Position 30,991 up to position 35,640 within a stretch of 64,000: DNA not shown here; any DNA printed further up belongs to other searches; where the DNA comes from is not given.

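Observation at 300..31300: Eightfold iteration of an RTX beta-roll + LVIVD beta-propeller supermodule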

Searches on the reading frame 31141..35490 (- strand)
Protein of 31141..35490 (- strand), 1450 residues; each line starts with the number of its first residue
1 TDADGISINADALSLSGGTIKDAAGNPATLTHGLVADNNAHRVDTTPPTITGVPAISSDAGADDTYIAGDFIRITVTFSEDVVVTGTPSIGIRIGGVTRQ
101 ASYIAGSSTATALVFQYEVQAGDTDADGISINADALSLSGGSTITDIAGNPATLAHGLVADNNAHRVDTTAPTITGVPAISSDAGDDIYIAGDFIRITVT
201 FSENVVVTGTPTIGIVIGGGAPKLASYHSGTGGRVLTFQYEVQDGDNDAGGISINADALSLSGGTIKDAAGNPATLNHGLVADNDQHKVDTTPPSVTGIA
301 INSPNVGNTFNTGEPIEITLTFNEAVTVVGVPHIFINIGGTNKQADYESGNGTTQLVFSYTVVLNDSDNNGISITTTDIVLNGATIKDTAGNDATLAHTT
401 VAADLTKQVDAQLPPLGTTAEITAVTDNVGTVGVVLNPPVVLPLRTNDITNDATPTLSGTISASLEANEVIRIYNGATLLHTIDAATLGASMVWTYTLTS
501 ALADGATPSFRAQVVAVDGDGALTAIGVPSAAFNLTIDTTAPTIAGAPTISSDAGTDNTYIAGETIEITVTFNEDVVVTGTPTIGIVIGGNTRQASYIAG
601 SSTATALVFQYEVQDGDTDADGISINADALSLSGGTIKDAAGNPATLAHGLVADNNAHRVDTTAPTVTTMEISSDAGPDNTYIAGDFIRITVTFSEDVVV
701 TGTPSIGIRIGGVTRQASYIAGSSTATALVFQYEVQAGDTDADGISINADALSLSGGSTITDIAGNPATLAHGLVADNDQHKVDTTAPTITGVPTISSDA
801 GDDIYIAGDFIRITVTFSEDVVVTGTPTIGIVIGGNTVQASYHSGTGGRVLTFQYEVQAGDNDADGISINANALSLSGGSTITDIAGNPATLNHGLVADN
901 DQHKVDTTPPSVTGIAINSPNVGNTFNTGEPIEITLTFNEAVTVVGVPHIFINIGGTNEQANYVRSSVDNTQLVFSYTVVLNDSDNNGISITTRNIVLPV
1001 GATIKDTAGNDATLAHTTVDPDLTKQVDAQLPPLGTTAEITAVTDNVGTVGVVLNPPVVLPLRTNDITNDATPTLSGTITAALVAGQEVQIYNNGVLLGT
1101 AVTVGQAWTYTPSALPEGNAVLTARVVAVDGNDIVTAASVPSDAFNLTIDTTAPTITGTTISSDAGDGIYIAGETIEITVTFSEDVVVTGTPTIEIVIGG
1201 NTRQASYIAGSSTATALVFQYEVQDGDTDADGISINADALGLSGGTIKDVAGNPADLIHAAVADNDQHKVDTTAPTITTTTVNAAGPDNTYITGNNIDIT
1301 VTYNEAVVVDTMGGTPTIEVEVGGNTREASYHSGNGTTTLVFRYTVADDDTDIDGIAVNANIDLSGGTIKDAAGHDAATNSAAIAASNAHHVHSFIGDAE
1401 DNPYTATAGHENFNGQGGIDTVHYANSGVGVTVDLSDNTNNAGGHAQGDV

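Call 9: search_protein_families(library=pfam, proteins=[window:31141-35490:-], max_evalue=0.1)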
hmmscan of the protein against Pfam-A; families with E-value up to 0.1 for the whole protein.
window:31141-35490:- (1450 aa): 7 families
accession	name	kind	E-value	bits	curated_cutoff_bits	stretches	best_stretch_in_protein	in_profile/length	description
PF19077.6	Big_13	-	2.3e-08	34.9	27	2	1064-1151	20-102/102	Bacterial Ig-like domain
PF17899.6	Peptidase_M61_N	-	2.8e-05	24.6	23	0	842-890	72-120/168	Peptidase M61 N-terminal domain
PF15418.12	DUF4625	-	3.2e-05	24.6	27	0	655-700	5-49/131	Domain of unknown function (DUF4625)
PF17957.7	Big_7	-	0.0031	18.6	24.1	1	1064-1124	11-70/70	Bacterial Ig domain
PF22522.2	DUF6998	-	0.0039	17.5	27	0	1162-1200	46-84/136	Family of unknown function (DUF6998)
PF08503.15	DapH_N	-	0.0066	17.1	27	0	559-593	21-55/86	Tetrahydrodipicolinate succinyltransferase N-terminal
PF10043.14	DUF2279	-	0.022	15.8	28.6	0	589-636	38-84/91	Predicted periplasmic lipoprotein (DUF2279)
